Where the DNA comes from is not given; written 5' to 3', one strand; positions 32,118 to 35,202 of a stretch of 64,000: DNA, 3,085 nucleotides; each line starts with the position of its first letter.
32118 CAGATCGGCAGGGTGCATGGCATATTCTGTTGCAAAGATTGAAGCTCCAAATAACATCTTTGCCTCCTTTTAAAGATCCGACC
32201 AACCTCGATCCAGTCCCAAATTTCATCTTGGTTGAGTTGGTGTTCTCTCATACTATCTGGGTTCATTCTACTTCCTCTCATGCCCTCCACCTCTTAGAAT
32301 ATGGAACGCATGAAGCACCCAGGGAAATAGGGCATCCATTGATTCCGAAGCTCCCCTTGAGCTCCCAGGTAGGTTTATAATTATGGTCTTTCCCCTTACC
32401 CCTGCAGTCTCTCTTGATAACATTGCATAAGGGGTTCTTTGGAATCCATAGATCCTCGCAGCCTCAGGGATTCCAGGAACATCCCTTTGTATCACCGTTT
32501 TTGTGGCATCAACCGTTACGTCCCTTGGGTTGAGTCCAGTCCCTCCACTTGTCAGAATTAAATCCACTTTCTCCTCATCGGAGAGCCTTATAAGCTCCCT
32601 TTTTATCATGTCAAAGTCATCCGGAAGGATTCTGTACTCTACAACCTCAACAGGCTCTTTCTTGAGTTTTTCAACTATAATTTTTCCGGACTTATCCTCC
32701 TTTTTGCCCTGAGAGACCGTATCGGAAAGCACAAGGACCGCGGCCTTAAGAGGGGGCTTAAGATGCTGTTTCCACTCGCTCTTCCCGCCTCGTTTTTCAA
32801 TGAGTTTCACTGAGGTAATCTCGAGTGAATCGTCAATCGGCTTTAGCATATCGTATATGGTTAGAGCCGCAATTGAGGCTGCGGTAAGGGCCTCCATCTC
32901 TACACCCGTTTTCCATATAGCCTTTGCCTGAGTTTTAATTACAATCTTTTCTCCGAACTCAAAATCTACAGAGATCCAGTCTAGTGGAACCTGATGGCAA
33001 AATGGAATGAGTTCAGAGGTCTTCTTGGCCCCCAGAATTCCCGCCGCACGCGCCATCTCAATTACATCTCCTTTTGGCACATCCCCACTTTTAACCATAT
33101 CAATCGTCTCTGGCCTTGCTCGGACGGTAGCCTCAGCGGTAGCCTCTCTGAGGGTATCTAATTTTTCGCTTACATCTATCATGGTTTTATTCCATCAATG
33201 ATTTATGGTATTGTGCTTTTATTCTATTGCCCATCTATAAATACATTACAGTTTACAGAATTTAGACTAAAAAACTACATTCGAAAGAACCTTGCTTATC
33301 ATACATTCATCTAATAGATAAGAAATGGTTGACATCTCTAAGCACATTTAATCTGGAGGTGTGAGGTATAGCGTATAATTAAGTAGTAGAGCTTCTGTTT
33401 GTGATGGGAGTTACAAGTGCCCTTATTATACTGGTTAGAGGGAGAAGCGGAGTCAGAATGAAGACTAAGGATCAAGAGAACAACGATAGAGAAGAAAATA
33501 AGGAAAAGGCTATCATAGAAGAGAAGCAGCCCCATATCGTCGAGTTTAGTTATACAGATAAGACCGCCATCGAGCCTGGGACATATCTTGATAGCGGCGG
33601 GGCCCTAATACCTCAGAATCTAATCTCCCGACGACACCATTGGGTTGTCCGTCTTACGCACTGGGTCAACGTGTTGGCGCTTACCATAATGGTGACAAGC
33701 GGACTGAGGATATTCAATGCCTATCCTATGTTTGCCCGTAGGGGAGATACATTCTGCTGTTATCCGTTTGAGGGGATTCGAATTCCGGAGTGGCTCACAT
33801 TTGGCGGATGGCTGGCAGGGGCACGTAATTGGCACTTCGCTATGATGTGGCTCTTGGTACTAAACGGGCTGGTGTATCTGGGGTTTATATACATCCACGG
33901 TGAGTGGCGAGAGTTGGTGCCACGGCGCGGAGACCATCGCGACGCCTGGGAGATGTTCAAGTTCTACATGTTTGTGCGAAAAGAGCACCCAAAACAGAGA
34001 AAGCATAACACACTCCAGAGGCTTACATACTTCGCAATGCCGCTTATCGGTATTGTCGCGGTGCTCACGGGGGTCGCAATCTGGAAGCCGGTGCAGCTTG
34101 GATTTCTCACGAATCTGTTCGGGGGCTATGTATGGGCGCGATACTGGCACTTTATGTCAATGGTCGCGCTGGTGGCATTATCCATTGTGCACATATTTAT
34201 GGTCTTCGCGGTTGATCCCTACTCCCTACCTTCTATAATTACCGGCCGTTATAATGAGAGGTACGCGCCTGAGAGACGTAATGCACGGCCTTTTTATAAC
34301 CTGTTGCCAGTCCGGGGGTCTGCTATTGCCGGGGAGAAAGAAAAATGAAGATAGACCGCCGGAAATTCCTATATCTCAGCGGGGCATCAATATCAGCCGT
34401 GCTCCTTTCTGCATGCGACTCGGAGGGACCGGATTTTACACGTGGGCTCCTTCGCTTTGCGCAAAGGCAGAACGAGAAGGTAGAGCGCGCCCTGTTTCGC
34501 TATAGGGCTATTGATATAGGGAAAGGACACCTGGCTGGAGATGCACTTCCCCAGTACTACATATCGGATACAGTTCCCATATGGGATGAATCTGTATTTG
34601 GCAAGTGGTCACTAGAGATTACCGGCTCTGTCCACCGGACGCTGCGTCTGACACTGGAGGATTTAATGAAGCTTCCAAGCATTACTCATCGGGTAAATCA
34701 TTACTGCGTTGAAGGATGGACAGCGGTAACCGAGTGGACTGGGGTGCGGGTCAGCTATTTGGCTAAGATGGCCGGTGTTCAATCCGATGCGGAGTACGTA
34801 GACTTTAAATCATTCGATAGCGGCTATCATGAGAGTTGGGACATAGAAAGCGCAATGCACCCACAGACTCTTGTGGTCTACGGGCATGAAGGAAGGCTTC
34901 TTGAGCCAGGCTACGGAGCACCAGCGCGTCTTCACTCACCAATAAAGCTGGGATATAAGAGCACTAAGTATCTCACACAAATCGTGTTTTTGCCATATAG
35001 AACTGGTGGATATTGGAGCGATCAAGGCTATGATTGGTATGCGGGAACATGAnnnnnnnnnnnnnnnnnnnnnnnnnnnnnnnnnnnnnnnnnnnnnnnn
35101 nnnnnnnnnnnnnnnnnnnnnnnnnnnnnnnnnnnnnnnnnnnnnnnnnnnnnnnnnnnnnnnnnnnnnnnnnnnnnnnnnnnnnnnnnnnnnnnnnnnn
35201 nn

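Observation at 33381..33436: About 55 nt near-identical copy of the pilE-like pilin 5' coding region at the start of the cytochrome b gene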

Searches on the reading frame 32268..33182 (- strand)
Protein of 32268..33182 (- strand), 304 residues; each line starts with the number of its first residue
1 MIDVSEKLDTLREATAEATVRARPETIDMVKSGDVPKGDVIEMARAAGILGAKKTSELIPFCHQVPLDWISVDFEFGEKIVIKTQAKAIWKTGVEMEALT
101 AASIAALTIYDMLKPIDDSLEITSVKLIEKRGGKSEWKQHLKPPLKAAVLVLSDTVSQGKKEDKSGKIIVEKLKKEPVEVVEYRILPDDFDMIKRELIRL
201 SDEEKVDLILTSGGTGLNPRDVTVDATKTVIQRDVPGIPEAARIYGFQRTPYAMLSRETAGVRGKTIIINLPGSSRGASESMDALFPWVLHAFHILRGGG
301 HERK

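Call 42: search_protein_families(library=pfam, proteins=[window:32268-33182:-], max_evalue=0.01)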
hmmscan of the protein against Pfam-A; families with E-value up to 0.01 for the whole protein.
window:32268-33182:- (304 aa): 2 families
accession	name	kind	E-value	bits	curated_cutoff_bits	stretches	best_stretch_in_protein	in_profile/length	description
PF01967.27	MoaC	-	1.8e-50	170.9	27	1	1-133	1-136/136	MoaC family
PF00994.29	MoCF_biosynth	-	1.5e-30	106.2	26.6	1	148-289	1-142/144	Probable molybdopterin binding domain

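Call 50: list_cluster_members(proteins=[window:32268-33182:-, window:34345-35052:+])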
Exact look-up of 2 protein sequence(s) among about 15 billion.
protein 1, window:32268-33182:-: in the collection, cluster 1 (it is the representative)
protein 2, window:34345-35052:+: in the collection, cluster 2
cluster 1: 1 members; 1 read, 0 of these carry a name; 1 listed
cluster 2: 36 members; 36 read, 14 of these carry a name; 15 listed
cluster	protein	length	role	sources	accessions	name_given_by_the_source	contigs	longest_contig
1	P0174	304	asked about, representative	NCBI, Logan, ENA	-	-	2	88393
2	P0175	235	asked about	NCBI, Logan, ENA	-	-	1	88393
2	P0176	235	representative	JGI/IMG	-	DMSO/TMAO reductase YedYZ molybdopterin-dependent catalytic subunit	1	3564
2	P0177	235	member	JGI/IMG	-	DMSO/TMAO reductase YedYZ molybdopterin-dependent catalytic subunit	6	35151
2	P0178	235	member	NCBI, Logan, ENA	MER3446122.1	MAG: molybdopterin-binding protein [Candidatus Dadabacteria bacterium]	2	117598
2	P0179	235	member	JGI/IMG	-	DMSO/TMAO reductase YedYZ molybdopterin-dependent catalytic subunit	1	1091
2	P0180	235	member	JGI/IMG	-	DMSO/TMAO reductase YedYZ molybdopterin-dependent catalytic subunit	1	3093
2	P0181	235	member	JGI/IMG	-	DMSO/TMAO reductase YedYZ molybdopterin-dependent catalytic subunit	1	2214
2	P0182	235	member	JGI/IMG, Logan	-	DMSO/TMAO reductase YedYZ molybdopterin-dependent catalytic subunit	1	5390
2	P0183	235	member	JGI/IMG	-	DMSO/TMAO reductase YedYZ molybdopterin-dependent catalytic subunit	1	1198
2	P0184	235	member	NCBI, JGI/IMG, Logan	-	DMSO/TMAO reductase YedYZ molybdopterin-dependent catalytic subunit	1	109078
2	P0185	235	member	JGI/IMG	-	DMSO/TMAO reductase YedYZ molybdopterin-dependent catalytic subunit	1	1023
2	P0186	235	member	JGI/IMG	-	DMSO/TMAO reductase YedYZ molybdopterin-dependent catalytic subunit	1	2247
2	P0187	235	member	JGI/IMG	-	DMSO/TMAO reductase YedYZ molybdopterin-dependent catalytic subunit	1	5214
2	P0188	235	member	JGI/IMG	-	DMSO/TMAO reductase YedYZ molybdopterin-dependent catalytic subunit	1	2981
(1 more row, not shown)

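Call 51: find_encoding_contigs(protein=window:32268-33182:-, flank=3000, max_places=6)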
Protein window:32268-33182:- (304 aa): 4 contigs read that carry it; 3 places shown.
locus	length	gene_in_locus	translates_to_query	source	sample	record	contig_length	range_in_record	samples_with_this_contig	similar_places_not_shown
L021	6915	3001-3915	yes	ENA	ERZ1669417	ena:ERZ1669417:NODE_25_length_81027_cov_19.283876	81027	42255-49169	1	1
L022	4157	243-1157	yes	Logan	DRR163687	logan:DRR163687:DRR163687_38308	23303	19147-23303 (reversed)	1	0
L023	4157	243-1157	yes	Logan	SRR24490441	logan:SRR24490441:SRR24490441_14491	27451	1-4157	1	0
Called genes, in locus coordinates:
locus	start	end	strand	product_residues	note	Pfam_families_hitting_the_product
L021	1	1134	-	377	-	PF01625:PMSR, PF01641:SelR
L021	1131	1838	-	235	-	PF00174:Oxidored_molyb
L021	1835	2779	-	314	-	PF01292:Ni_hydr_CYTB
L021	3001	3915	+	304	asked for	PF01967:MoaC, PF00994:MoCF_biosynth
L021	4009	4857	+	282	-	PF00296:Bac_luciferase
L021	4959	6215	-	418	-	PF02812:ELFV_dehydrog_N, PF00208:ELFV_dehydrog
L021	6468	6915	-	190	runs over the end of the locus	PF13548:DUF4126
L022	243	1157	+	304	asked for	PF01967:MoaC, PF00994:MoCF_biosynth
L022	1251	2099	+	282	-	PF00296:Bac_luciferase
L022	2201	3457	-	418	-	PF02812:ELFV_dehydrog_N, PF00208:ELFV_dehydrog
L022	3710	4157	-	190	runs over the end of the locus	PF13548:DUF4126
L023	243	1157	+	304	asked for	PF01967:MoaC, PF00994:MoCF_biosynth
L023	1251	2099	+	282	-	PF00296:Bac_luciferase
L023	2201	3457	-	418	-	PF02812:ELFV_dehydrog_N, PF00208:ELFV_dehydrog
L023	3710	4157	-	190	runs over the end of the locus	PF13548:DUF4126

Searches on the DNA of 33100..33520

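Call 18: search_rna_families(source=window, start=33100, end=33520, threshold=evalue, max_evalue=1, show_alignments=2)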
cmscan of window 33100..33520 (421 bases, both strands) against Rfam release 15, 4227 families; matches with E-value up to 1: 0.
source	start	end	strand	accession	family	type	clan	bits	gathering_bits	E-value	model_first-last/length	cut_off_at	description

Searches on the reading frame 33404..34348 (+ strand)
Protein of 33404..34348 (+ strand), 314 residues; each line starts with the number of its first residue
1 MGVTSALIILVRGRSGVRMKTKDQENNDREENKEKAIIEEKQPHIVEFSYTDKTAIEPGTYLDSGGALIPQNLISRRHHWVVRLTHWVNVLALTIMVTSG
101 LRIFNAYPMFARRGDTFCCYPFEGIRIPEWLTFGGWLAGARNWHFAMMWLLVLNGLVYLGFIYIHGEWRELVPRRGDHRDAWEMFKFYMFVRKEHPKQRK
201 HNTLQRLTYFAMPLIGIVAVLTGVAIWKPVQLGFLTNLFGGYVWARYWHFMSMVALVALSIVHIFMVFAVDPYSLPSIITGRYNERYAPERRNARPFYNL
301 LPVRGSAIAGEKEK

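Call 20: find_encoding_contigs(protein=window:33404-34348:+, flank=10000, max_places=10)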
Protein window:33404-34348:+ (314 aa): 2 contigs read that carry it; 1 place shown.
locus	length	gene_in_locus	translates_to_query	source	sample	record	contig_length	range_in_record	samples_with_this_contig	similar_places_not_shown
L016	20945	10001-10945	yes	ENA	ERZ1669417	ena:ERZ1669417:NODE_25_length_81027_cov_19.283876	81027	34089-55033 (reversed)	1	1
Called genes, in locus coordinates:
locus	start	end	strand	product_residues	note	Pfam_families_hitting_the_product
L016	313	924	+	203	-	PF00081:Sod_Fe_N, PF02777:Sod_Fe_C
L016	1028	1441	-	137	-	PF00072:Response_reg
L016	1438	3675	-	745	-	PF00989:PAS, PF08448:PAS_4, PF08447:PAS_3, PF13426:PAS_9, PF00989:PAS, PF08448:PAS_4, PF13426:PAS_9, PF00989:PAS, +10 more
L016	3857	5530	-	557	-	PF00149:Metallophos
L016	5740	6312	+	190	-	PF13548:DUF4126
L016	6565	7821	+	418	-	PF02812:ELFV_dehydrog_N, PF00208:ELFV_dehydrog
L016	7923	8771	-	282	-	PF00296:Bac_luciferase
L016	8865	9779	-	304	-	PF01967:MoaC, PF00994:MoCF_biosynth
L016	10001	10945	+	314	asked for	PF01292:Ni_hydr_CYTB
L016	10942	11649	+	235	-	PF00174:Oxidored_molyb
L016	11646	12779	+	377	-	PF01625:PMSR, PF01641:SelR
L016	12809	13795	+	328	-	PF04055:Radical_SAM, PF13353:Fer4_12 (weak), PF06463:Mob_synth_C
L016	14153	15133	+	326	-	PF02562:PhoH, PF13245:AAA_19 (weak)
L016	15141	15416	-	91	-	-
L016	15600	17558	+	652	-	PF02602:HEM4, PF01208:URO-D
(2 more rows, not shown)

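Call 22: list_cluster_members(proteins=[window:33404-34348:+, window:41027-41560:-])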
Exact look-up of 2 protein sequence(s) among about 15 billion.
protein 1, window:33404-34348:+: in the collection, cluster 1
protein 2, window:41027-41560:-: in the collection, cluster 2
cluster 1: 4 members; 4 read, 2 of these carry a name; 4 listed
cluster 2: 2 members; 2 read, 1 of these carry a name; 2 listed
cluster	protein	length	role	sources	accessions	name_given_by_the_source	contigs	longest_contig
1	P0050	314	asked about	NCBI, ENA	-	-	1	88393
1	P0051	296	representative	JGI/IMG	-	thiosulfate reductase cytochrome b subunit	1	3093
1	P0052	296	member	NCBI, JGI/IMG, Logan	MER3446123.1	MAG: hypothetical protein C4291_04465 [Candidatus Dadabacteria bacterium]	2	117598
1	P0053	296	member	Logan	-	-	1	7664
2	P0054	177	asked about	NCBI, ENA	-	-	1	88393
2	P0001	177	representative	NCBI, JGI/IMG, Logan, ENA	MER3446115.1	MAG: hypothetical protein C4291_04425 [Candidatus Dadabacteria bacterium]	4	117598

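Call 24: find_encoding_contigs(protein=P0053, flank=10000, max_places=6)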
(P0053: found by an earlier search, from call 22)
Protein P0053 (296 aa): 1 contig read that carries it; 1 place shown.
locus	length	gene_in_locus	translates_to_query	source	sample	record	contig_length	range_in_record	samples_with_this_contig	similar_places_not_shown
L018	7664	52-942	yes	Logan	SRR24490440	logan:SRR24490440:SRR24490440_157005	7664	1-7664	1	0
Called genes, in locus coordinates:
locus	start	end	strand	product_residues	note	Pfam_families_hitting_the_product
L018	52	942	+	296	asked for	PF01292:Ni_hydr_CYTB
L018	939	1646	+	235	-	PF00174:Oxidored_molyb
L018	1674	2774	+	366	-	PF01625:PMSR, PF01641:SelR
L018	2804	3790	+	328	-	PF04055:Radical_SAM, PF13353:Fer4_12 (faint), PF06463:Mob_synth_C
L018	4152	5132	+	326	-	PF02562:PhoH, PF13245:AAA_19 (weak)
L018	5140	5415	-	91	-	-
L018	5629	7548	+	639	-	PF02602:HEM4, PF01208:URO-D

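Call 27: find_encoding_contigs(protein=P0051, flank=10000, max_places=6)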
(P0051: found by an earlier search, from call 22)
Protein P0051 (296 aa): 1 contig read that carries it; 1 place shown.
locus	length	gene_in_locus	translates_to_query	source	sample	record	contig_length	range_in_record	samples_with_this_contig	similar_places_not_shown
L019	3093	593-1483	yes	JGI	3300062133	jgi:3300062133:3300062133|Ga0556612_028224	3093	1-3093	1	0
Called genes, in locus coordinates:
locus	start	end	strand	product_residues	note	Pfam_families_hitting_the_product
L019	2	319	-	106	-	?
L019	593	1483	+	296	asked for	PF01292:Ni_hydr_CYTB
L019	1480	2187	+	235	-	PF00174:Oxidored_molyb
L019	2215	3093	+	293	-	?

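Call 42: search_protein_families(library=pfam, proteins=[window:33458-34348:+], max_evalue=0.01)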
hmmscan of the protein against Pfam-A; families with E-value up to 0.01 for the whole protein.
window:33458-34348:+ (296 aa): 1 family
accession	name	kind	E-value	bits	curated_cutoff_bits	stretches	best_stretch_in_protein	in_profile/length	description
PF01292.26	Ni_hydr_CYTB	-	1.1e-25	90.8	30.1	1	59-263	1-179/179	Prokaryotic cytochrome b561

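Call 43: search_protein_families(library=ncbifam, proteins=[window:33458-34348:+], max_evalue=0.01)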
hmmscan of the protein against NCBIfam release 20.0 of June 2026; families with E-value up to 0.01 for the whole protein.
window:33458-34348:+ (296 aa): 4 families
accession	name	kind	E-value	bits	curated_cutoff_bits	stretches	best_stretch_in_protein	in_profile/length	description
TIGR02125.1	CytB-hydogenase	equivalog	7e-21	74.7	121.5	1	60-253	3-192/212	Ni/Fe-hydrogenase, b-type cytochrome subunit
TIGR01583.1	formate-DH-gamm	equivalog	6e-10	39.4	115.85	1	59-272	4-192/204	formate dehydrogenase subunit gamma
NF007558.0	PRK10179.1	equivalog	0.00016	21.4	339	1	181-272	107-195/217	formate dehydrogenase-N subunit gamma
NF007551.0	PRK10171.1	equivalog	0.0079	15.8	442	0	63-261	17-214/235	Ni/Fe-hydrogenase b-type cytochrome subunit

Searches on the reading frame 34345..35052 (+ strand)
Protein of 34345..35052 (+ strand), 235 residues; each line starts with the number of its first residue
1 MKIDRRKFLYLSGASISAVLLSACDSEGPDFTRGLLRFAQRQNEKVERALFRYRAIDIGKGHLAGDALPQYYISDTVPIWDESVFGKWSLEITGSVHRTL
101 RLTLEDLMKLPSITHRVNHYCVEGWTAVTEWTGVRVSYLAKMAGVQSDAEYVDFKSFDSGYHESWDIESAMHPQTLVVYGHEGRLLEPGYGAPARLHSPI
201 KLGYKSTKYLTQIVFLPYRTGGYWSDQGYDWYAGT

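Call 42: search_protein_families(library=pfam, proteins=[window:34345-35052:+], max_evalue=0.01)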
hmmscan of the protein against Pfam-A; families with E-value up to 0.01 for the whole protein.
window:34345-35052:+ (235 aa): 1 family
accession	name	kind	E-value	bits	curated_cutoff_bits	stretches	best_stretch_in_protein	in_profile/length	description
PF00174.25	Oxidored_molyb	-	1.5e-31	109.7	24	1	86-224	10-169/169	Oxidoreductase molybdopterin binding domain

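Call 43: search_protein_families(library=ncbifam, proteins=[window:34345-35052:+], max_evalue=0.01)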
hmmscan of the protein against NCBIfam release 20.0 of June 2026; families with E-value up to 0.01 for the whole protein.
window:34345-35052:+ (235 aa): 3 families
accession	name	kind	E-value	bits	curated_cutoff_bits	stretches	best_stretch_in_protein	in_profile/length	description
NF003767.0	PRK05363.1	equivalog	5.8e-26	91.5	207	1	87-232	100-262/320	protein-methionine-sulfoxide reductase catalytic subunit MsrP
TIGR04555.1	sulfite_DH_soxC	equivalog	6.9e-14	51.6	420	1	122-214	161-253/408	sulfite dehydrogenase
NF052245.1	SorA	equivalog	1.3e-09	37.3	600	1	124-229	147-259/396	SorA family sulfite dehydrogenase catalytic subunit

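Call 52: find_encoding_contigs(protein=window:34345-35052:+, flank=10000, max_places=6)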
Protein window:34345-35052:+ (235 aa): 3 contigs read that carry it; 2 places shown.
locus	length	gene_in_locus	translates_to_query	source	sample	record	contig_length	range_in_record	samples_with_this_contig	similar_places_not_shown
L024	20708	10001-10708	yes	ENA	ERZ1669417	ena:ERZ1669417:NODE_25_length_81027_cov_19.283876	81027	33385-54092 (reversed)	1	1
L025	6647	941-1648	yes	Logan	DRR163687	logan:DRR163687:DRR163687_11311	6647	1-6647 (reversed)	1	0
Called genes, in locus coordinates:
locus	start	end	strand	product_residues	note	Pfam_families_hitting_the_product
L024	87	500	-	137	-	PF00072:Response_reg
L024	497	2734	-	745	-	PF00989:PAS, PF08448:PAS_4, PF08447:PAS_3, PF13426:PAS_9, PF00989:PAS, PF08448:PAS_4, PF13426:PAS_9, PF00989:PAS, +10 more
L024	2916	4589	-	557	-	PF00149:Metallophos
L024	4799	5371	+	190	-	PF13548:DUF4126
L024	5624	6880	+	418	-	PF02812:ELFV_dehydrog_N, PF00208:ELFV_dehydrog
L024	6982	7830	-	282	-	PF00296:Bac_luciferase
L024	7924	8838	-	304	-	PF01967:MoaC, PF00994:MoCF_biosynth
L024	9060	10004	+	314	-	PF01292:Ni_hydr_CYTB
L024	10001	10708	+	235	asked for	PF00174:Oxidored_molyb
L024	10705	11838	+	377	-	PF01625:PMSR, PF01641:SelR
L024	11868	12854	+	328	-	PF04055:Radical_SAM, PF13353:Fer4_12 (weak), PF06463:Mob_synth_C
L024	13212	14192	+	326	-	PF02562:PhoH, PF13245:AAA_19 (weak)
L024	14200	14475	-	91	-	-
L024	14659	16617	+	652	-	PF02602:HEM4, PF01208:URO-D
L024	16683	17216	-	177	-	-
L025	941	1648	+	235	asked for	PF00174:Oxidored_molyb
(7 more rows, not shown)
